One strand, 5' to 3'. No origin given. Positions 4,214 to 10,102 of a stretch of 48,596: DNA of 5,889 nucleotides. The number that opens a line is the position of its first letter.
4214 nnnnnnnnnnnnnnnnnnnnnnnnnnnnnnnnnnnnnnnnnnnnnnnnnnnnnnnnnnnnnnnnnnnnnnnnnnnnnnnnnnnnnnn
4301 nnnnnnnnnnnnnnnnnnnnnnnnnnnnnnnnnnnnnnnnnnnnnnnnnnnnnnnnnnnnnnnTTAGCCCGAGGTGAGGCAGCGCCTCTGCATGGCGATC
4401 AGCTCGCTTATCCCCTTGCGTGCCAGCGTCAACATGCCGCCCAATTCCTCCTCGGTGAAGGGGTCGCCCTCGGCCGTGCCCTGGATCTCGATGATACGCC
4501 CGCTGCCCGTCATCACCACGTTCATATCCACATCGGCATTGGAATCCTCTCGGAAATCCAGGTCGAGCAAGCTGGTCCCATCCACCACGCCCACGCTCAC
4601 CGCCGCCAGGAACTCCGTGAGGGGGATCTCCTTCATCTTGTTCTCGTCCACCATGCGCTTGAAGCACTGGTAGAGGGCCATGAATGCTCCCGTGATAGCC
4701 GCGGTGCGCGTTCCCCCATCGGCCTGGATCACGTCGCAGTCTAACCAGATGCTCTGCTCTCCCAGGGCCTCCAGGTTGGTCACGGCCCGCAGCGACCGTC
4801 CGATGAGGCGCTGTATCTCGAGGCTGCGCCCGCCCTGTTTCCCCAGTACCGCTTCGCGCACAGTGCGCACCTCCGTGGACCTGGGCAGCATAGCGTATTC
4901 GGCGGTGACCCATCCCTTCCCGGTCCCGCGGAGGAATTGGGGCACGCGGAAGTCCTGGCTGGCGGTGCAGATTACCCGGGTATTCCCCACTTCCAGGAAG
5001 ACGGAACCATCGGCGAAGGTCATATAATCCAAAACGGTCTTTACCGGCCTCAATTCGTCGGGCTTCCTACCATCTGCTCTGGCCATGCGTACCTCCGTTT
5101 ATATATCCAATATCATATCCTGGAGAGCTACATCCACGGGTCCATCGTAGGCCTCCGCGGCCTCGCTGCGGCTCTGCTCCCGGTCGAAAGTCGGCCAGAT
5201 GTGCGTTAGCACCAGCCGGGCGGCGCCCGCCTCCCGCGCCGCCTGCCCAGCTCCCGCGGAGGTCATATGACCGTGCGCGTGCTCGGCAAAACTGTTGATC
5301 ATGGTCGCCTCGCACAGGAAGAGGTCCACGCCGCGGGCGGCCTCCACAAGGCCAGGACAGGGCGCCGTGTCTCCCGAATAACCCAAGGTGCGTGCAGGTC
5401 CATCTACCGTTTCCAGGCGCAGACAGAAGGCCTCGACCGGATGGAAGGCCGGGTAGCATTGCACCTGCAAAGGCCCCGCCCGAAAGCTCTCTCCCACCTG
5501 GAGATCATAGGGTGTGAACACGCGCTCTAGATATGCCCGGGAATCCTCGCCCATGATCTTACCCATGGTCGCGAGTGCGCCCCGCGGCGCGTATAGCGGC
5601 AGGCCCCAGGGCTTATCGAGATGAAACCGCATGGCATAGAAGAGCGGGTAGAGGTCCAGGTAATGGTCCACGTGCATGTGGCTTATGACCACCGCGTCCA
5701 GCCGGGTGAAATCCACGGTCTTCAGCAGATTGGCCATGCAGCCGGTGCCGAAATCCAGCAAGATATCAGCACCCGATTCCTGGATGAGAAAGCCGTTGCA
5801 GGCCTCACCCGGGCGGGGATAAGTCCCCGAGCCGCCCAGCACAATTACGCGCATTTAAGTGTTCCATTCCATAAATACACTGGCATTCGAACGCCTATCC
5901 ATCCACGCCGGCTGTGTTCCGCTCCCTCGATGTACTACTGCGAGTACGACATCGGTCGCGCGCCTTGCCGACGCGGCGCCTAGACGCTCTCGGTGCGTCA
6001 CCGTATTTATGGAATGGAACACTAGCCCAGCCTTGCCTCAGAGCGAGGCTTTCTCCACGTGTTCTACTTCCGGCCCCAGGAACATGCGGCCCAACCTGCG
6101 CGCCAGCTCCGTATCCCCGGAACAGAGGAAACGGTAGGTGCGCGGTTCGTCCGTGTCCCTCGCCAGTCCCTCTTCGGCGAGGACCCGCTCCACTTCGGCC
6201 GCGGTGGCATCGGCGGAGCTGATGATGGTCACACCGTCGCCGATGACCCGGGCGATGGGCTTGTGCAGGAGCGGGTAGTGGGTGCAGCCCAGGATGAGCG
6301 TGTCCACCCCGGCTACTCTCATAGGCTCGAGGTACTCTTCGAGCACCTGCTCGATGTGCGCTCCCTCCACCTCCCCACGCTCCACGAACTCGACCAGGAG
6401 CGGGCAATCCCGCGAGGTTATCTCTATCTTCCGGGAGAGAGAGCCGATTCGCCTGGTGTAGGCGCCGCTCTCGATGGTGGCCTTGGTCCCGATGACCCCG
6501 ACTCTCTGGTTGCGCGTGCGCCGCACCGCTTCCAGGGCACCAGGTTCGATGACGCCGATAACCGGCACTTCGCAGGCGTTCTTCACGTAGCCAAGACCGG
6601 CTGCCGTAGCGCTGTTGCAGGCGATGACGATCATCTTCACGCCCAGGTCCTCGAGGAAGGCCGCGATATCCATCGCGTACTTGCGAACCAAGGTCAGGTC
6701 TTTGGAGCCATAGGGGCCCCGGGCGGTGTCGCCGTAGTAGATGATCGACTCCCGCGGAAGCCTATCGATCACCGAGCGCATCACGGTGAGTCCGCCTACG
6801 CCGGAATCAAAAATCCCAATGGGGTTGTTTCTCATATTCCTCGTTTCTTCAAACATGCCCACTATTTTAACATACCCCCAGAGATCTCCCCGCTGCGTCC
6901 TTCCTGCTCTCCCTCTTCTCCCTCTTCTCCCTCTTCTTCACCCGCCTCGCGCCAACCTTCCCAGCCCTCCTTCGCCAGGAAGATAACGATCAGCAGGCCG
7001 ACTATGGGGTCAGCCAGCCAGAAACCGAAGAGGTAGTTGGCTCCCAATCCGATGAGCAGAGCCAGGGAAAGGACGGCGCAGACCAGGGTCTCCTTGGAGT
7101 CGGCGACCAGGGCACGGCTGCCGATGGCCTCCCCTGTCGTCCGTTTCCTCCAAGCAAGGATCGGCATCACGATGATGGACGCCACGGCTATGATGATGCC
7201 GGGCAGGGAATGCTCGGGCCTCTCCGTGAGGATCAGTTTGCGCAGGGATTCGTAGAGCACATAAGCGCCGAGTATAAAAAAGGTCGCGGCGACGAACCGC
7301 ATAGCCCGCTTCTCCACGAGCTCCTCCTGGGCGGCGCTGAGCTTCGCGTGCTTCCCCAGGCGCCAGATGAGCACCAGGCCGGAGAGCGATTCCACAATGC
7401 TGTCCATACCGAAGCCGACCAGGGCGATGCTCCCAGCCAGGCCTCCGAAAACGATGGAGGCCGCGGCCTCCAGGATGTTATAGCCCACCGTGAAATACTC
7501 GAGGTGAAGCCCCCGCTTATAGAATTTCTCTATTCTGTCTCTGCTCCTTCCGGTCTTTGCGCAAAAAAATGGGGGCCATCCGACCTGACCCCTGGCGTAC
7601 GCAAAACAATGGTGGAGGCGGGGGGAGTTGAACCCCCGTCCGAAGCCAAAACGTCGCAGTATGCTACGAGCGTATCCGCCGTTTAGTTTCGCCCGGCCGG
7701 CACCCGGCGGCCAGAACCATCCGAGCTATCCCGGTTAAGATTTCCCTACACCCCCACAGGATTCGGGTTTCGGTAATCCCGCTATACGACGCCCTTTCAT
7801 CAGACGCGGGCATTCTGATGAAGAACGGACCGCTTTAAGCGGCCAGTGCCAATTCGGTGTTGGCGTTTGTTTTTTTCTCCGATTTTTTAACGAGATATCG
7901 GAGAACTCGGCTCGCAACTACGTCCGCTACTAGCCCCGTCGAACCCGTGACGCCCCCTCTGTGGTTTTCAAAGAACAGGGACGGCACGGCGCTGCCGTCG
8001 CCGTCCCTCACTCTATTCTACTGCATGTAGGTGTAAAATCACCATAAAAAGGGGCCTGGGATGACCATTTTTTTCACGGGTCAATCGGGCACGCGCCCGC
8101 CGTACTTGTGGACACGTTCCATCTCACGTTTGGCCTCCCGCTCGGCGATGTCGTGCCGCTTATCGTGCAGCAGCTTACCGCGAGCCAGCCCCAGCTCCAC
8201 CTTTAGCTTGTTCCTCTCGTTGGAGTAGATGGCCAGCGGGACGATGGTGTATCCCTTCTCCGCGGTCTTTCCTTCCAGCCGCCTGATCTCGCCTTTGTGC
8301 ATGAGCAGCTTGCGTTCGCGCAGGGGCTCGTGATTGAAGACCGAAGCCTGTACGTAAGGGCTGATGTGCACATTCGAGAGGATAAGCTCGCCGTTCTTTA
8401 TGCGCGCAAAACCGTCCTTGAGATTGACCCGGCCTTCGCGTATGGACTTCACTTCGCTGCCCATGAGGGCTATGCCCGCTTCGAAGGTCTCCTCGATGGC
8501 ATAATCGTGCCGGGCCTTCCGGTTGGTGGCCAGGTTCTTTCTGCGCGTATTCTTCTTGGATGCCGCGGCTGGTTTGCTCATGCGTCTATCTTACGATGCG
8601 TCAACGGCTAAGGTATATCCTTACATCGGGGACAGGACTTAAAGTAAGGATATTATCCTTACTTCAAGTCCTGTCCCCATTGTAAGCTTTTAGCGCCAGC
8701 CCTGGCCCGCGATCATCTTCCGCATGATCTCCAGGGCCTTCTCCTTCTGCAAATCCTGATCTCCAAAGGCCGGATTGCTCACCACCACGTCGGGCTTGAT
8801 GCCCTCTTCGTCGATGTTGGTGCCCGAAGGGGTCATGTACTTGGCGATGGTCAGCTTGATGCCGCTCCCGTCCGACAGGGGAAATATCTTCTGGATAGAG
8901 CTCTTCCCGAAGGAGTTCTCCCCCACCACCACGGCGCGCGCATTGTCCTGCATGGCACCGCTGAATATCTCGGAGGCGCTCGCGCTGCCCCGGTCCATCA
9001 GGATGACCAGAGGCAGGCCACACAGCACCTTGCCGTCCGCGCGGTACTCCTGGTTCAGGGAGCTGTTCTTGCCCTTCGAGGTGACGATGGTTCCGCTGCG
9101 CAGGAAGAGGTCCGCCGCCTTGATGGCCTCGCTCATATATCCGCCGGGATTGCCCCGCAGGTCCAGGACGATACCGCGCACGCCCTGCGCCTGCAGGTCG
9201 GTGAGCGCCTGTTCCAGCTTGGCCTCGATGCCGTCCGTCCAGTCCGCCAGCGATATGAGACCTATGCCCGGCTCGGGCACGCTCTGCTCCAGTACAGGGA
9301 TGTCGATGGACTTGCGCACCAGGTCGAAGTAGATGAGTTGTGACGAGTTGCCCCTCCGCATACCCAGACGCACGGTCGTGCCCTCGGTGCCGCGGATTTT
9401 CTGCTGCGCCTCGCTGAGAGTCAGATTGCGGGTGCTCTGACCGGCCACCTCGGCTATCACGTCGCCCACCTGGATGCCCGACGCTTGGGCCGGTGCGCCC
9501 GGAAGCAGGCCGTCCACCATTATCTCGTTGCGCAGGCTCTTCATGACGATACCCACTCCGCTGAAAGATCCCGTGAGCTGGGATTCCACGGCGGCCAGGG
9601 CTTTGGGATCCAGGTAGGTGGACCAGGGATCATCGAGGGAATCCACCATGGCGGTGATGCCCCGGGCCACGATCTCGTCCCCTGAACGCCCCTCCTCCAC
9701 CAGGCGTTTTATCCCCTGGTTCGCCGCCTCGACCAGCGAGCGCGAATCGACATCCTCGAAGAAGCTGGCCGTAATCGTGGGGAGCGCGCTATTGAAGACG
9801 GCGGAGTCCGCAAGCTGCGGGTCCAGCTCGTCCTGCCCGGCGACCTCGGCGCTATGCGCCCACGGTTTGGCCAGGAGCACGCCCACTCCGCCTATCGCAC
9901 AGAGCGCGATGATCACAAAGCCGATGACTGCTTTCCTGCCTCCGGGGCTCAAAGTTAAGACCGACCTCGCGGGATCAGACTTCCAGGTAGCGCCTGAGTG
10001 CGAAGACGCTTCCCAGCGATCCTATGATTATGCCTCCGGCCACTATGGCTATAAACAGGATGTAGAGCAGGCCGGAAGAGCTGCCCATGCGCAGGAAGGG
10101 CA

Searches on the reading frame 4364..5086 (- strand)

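Call 70: search_protein_families(library=pfam, proteins=[window:4364-5086:-], max_evalue=0.00001)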
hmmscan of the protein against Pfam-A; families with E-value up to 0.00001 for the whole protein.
window:4364-5086:- (240 aa): 2 families
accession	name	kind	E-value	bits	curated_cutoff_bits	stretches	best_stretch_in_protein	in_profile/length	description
PF01138.27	RNase_PH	-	5.5e-24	85.5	25.5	1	11-140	1-126/130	3' exoribonuclease family, domain 1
PF03725.20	RNase_PH_C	-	2.7e-15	56.5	20.8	1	160-225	3-67/67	3' exoribonuclease family, domain 2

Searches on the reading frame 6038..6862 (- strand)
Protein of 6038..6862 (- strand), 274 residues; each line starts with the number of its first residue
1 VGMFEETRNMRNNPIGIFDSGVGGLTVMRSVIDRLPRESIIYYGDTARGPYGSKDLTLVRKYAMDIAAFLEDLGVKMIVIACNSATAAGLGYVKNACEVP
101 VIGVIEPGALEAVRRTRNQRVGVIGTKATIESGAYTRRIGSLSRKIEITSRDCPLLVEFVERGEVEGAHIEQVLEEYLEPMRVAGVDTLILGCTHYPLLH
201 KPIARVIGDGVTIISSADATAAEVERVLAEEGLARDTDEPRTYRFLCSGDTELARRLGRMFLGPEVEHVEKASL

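Call 69: search_protein_families(library=pfam, proteins=[window:6038-6862:-], max_evalue=0.00001)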
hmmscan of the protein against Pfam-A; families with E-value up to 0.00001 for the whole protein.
window:6038-6862:- (274 aa): 1 family
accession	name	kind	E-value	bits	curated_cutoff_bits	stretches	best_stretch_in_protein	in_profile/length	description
PF01177.27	Asp_Glu_race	-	3.2e-27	96.1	31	1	27-223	12-210/211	Asp/Glu/Hydantoin racemase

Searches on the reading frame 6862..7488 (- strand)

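Call 70: search_protein_families(library=pfam, proteins=[window:6862-7488:-], max_evalue=0.00001)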
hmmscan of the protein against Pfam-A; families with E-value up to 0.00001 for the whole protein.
window:6862-7488:- (208 aa): 1 family
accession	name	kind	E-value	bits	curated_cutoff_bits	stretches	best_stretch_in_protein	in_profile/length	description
PF01545.26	Cation_efflux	-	4.1e-19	69.6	26.6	1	65-182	73-193/198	Cation efflux family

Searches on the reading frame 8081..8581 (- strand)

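Call 70: search_protein_families(library=pfam, proteins=[window:8081-8581:-], max_evalue=0.00001)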
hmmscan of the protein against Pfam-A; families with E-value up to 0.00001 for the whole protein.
window:8081-8581:- (166 aa): 1 family
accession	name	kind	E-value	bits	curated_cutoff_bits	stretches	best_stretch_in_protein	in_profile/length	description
PF01668.23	SmpB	-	7.7e-61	204.7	27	1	18-159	2-142/143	SmpB protein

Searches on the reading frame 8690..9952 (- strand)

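Call 69: search_protein_families(library=pfam, proteins=[window:8690-9952:-], max_evalue=0.00001)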
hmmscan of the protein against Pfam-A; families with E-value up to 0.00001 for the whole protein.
window:8690-9952:- (420 aa): 5 families
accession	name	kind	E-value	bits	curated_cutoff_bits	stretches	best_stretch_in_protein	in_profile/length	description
PF03572.23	Peptidase_S41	-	2.7e-53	180.4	24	1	230-391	2-165/165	Peptidase family S41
PF00595.29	PDZ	-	1.4e-13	51.4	23.2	1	127-196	8-78/81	PDZ domain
PF17820.7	PDZ_6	-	1.6e-09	37.8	27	1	149-200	5-54/54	PDZ domain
PF22694.1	CtpB_N-like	-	6.9e-07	30.1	27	0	93-116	60-83/85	Activating protease CtpB N-terminal domain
PF13180.12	PDZ_2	-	2.3e-06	28.3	27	1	133-205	3-74/80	PDZ domain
